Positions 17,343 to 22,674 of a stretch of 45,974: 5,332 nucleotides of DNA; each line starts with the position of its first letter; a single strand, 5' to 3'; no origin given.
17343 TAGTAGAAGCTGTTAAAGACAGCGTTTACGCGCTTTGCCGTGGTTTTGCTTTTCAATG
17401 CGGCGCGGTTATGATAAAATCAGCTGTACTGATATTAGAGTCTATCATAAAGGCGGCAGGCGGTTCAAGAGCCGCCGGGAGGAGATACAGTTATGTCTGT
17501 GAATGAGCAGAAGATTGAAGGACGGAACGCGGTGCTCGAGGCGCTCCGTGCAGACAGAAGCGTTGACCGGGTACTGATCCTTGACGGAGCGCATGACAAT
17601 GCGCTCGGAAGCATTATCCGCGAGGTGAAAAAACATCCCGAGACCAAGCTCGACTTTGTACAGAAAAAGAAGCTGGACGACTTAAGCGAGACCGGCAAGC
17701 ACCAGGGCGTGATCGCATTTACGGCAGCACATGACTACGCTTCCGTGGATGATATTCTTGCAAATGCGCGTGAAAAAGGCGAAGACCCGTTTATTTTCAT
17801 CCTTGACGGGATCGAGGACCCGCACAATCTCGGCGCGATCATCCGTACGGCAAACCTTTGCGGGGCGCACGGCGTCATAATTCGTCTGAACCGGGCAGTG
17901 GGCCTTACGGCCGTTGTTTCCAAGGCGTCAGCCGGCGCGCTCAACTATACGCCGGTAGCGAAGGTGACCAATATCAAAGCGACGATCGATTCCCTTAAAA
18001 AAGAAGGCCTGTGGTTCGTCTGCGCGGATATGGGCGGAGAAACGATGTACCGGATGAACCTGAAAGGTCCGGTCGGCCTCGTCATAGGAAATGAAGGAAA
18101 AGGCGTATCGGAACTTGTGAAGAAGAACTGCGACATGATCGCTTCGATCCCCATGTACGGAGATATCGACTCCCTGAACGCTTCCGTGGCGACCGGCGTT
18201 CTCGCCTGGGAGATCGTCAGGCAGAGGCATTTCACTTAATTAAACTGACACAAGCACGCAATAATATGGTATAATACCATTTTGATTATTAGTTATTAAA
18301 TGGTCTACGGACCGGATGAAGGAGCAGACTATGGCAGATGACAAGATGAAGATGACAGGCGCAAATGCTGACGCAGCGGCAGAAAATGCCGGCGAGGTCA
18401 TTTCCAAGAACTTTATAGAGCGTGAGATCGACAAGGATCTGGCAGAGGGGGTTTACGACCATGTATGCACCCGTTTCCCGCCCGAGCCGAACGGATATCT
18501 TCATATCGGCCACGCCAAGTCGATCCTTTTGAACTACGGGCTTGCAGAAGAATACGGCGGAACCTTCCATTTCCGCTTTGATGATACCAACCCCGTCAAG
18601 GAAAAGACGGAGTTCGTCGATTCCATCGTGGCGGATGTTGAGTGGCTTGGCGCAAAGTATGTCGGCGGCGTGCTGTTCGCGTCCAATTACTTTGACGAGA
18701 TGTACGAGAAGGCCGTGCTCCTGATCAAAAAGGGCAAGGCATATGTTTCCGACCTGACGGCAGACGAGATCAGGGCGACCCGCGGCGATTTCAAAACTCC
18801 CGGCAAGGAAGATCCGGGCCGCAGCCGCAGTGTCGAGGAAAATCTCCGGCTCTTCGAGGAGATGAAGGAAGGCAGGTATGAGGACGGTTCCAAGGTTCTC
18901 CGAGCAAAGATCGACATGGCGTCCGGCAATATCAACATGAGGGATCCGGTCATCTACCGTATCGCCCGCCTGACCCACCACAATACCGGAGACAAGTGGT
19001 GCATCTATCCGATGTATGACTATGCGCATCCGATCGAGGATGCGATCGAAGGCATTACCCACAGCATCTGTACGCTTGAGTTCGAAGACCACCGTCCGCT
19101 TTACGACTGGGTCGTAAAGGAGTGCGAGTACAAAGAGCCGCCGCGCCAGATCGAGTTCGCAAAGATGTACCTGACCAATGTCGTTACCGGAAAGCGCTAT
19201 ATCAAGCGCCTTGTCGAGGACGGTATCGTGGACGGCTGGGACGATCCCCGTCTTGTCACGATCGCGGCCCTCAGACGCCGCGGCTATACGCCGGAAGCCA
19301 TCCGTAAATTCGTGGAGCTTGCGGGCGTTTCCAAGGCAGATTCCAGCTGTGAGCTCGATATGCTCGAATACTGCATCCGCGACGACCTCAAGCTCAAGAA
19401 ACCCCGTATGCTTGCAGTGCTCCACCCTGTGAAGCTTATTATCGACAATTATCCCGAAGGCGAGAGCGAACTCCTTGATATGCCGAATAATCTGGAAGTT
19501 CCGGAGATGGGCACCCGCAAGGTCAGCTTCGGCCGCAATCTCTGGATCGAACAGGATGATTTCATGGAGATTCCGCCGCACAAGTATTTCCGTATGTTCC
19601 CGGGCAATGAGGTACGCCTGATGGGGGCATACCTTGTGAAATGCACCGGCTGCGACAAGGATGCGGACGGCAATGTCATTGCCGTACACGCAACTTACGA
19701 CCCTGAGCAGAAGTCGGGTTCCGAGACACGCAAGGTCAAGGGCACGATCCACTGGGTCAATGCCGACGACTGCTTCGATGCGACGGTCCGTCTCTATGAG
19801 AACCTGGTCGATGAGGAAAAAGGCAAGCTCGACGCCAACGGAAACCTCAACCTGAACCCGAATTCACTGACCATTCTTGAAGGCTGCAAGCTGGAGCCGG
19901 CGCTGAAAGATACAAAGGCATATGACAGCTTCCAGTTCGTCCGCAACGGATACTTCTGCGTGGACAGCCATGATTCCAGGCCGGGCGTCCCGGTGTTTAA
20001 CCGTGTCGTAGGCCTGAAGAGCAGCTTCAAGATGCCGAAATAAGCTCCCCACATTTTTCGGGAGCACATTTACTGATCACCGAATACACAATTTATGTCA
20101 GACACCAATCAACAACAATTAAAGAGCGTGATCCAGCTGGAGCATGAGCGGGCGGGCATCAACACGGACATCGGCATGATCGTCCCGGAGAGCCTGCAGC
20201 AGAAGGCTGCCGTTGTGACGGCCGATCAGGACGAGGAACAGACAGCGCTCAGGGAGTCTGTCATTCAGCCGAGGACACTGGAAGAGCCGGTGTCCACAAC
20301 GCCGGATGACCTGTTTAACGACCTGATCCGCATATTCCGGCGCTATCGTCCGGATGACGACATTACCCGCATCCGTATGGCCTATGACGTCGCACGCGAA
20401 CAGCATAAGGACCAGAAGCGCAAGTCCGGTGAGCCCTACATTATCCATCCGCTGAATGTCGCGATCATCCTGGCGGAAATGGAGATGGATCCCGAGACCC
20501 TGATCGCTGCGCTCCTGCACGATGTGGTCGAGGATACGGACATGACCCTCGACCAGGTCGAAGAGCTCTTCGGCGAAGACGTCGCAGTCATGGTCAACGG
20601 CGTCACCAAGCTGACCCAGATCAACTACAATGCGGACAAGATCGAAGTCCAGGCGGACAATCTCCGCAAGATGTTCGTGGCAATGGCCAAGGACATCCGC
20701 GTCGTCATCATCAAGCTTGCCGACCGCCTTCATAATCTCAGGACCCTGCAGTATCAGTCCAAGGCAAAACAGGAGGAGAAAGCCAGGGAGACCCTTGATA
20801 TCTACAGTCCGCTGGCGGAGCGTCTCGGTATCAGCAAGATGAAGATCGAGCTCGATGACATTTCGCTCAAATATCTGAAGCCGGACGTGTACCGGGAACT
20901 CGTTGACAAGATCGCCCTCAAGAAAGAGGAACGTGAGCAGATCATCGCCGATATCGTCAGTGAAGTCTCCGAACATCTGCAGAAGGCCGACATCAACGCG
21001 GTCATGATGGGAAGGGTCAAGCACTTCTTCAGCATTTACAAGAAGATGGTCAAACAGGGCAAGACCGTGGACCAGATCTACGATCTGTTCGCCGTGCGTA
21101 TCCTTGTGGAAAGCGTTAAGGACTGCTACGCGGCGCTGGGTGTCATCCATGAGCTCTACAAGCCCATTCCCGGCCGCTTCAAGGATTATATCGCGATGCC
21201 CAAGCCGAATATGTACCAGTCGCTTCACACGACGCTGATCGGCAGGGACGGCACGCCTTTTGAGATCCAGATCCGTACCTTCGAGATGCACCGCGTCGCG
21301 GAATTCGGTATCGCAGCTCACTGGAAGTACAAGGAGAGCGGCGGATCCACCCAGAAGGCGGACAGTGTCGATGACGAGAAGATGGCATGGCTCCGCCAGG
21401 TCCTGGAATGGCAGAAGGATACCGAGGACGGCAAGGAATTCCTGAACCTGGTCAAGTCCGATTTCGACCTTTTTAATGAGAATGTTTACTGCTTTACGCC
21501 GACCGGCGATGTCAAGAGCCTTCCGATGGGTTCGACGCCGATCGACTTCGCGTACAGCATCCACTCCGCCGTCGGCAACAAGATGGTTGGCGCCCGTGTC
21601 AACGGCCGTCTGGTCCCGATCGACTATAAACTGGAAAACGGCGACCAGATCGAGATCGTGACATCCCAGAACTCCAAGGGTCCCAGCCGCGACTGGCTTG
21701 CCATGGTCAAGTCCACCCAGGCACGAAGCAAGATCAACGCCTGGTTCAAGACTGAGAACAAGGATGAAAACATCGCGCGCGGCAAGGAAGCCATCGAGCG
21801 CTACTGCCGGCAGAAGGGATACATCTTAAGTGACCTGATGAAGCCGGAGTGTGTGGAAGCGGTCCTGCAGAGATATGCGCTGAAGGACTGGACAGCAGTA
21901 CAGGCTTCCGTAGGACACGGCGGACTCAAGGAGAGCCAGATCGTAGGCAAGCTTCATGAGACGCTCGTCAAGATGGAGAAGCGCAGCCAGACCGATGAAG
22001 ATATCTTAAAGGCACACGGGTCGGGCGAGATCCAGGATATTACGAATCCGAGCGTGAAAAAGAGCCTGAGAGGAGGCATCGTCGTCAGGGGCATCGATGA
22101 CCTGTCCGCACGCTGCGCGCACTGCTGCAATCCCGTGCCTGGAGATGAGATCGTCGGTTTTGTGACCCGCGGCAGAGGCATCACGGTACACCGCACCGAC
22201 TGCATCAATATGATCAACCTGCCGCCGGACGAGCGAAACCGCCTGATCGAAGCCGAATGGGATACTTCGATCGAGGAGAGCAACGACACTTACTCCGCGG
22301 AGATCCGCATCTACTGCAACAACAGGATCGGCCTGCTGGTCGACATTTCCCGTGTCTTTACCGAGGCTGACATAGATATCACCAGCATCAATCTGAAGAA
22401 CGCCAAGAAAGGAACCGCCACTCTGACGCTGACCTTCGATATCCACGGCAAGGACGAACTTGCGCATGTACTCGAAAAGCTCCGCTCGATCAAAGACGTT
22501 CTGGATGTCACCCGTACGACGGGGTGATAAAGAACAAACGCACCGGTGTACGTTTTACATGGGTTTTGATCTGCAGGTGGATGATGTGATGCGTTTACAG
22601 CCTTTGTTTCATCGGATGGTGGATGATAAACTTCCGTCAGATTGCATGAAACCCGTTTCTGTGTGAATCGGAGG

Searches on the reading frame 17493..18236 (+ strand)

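Call 42: search_protein_families(library=pfam, proteins=[window:17493-18236:+], max_evalue=0.00001)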
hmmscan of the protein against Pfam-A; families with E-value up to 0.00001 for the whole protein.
window:17493-18236:+ (248 aa): 2 families
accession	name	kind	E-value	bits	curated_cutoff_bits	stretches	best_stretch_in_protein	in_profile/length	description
PF00588.24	SpoU_methylase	-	6.4e-41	140.2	29.7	1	100-238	2-141/142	SpoU rRNA Methylase family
PF08032.17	SpoU_sub_bind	-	2e-18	66.9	22.8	1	8-82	2-75/76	RNA 2'-O ribose methyltransferase substrate binding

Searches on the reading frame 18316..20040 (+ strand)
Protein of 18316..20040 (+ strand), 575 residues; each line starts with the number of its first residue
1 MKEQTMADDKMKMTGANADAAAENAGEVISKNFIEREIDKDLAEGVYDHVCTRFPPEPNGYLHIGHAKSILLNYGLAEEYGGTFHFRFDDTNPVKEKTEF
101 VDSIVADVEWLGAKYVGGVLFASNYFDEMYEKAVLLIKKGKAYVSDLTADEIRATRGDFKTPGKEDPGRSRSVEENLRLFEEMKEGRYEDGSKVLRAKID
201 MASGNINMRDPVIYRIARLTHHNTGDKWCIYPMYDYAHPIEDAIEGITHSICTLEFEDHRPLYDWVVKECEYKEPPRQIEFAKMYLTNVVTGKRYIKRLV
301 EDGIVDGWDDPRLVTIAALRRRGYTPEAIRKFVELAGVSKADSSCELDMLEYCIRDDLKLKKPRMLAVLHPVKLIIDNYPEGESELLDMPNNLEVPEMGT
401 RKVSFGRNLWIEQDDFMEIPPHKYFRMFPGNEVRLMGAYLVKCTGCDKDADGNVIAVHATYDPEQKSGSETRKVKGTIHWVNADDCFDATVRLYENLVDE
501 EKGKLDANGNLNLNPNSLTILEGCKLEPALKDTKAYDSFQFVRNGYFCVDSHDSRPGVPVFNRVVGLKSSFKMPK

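Call 42: search_protein_families(library=pfam, proteins=[window:18316-20040:+], max_evalue=0.00001)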
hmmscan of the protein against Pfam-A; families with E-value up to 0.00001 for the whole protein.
window:18316-20040:+ (575 aa): 3 families
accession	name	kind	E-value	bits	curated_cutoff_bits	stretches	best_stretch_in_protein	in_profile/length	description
PF00749.27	tRNA-synt_1c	-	3.7e-101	338.6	23.4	1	50-359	2-313/314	tRNA synthetases class I (E and Q), catalytic domain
PF03950.23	tRNA-synt_1c_C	-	1.5e-26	92.9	23.9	1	363-462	2-91/91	tRNA synthetases class I (E and Q), anti-codon binding domain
PF20974.2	tRNA-synt_1c_C2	-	1.4e-20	74.1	23.9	1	477-550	1-69/69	tRNA synthetases class I (E and Q), anti-codon binding domain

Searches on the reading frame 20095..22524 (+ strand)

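Call 33: search_protein_families(library=pfam, proteins=[window:20095-22524:+], max_evalue=0.00001)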
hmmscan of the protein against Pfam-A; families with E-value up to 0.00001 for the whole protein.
window:20095-22524:+ (810 aa): 8 families
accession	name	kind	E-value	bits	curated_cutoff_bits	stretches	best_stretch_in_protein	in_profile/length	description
PF13328.12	HD_4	-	4.7e-52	176.3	27.2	1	96-246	1-155/156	HD domain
PF04607.23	RelA_SpoT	-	2.4e-44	150.6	27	1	306-415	1-111/113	Region found in RelA / SpoT proteins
PF02824.27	TGS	-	8.7e-24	83.8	22.2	1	464-523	1-60/60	TGS domain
PF13291.12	ACT_4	-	5.3e-21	75.5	27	1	730-807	2-80/80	ACT domain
PF01966.28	HD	-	6.1e-13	49.5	22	1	115-214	1-115/116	HD domain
PF19296.4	RelA_AH_RIS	-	3.6e-10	40.7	23.8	1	538-700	4-169/185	RelA/SpoT, AH and RIS domains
PF01842.31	ACT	-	5.6e-10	39.3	27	1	736-800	2-65/66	ACT domain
PF22629.2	ACT_AHAS_ss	-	2.4e-07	31.2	27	1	738-803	2-66/67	AHAS small subunit-like ACT domain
